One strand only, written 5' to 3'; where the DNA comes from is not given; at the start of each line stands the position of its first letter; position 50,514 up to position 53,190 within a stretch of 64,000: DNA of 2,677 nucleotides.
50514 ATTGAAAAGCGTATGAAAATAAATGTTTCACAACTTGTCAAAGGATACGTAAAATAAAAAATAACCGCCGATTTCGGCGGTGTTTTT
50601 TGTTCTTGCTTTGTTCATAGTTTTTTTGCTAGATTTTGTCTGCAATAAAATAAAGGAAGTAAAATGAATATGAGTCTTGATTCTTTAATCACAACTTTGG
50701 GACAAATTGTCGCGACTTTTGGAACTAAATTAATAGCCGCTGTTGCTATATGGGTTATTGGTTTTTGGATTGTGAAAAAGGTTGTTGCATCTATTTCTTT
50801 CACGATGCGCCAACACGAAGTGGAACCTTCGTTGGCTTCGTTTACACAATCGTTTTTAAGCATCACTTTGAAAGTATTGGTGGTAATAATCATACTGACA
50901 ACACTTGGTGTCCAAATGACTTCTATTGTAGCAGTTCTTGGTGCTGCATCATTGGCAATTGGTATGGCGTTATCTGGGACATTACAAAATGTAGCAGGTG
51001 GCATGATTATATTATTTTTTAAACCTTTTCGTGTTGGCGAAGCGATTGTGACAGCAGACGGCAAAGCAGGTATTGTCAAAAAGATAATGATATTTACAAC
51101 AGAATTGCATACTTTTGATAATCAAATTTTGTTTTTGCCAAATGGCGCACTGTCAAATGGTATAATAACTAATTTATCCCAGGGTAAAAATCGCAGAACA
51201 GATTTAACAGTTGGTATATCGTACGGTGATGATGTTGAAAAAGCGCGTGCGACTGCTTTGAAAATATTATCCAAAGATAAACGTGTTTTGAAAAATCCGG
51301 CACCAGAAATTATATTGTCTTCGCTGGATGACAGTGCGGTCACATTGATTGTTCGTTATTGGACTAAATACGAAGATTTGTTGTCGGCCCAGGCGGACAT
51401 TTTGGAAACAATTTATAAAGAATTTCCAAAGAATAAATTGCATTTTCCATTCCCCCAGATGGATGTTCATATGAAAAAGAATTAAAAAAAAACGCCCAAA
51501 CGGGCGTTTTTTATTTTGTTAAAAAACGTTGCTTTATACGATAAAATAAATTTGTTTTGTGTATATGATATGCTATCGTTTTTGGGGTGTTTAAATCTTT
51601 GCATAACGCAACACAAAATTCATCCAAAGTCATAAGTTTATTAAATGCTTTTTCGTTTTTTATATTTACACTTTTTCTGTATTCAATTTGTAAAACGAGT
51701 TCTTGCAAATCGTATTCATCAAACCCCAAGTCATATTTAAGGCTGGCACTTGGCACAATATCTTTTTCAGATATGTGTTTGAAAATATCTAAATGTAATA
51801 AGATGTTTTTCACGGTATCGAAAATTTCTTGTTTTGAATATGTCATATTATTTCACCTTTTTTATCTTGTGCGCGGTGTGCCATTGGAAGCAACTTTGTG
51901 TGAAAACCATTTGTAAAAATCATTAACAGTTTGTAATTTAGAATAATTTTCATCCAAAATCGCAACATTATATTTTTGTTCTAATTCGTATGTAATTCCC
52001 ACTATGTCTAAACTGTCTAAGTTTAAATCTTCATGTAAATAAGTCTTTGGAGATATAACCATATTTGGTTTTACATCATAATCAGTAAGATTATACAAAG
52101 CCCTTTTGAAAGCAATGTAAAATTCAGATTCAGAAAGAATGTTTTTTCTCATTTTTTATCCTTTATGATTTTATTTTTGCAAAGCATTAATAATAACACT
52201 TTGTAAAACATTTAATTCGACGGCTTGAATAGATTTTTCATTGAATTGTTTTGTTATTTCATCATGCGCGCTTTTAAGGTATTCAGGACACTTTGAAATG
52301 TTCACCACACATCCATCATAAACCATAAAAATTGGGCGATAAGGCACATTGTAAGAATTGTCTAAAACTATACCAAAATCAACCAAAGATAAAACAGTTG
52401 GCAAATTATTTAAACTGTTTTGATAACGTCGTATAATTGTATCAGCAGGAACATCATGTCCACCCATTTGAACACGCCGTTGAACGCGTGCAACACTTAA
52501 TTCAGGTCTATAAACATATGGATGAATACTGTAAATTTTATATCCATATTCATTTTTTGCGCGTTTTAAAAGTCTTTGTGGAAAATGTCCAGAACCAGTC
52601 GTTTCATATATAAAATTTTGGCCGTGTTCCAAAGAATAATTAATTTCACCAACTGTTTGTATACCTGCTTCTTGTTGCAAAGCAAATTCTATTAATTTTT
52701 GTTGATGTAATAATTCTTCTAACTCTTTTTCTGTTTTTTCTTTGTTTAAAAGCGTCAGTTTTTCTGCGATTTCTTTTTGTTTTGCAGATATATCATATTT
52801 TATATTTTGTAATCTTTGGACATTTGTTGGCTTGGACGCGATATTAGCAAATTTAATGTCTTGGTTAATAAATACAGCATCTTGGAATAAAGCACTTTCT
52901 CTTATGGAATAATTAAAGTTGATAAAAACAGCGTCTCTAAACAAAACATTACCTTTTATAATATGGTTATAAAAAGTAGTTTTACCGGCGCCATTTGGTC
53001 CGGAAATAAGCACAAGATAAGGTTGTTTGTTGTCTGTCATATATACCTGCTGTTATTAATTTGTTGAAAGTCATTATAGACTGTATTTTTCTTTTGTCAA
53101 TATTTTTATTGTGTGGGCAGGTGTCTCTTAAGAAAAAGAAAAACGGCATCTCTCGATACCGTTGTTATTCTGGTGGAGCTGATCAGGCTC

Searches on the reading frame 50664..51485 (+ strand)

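Call 70: search_protein_families(library=pfam, proteins=[window:50664-51485:+], max_evalue=0.00001)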
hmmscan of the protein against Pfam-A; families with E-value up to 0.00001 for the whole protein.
window:50664-51485:+ (273 aa): 2 families
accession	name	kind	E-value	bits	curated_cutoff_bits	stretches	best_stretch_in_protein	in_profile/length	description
PF00924.24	MS_channel_2nd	-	1.2e-16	61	20.2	1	106-172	2-67/68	Mechanosensitive ion channel, beta-domain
PF21082.3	MS_channel_3rd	-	8e-13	49.1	21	1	181-261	3-88/88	Mechanosensitive ion channel MscS, C-terminal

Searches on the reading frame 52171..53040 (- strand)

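Call 70: search_protein_families(library=pfam, proteins=[window:52171-53040:-], max_evalue=0.00001)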
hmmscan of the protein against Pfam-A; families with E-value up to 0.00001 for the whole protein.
window:52171-53040:- (289 aa): 1 family
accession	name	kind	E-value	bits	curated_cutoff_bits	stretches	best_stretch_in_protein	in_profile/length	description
PF06414.18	Zeta_toxin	-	4.4e-09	36.5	22.3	0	134-216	89-173/199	Zeta toxin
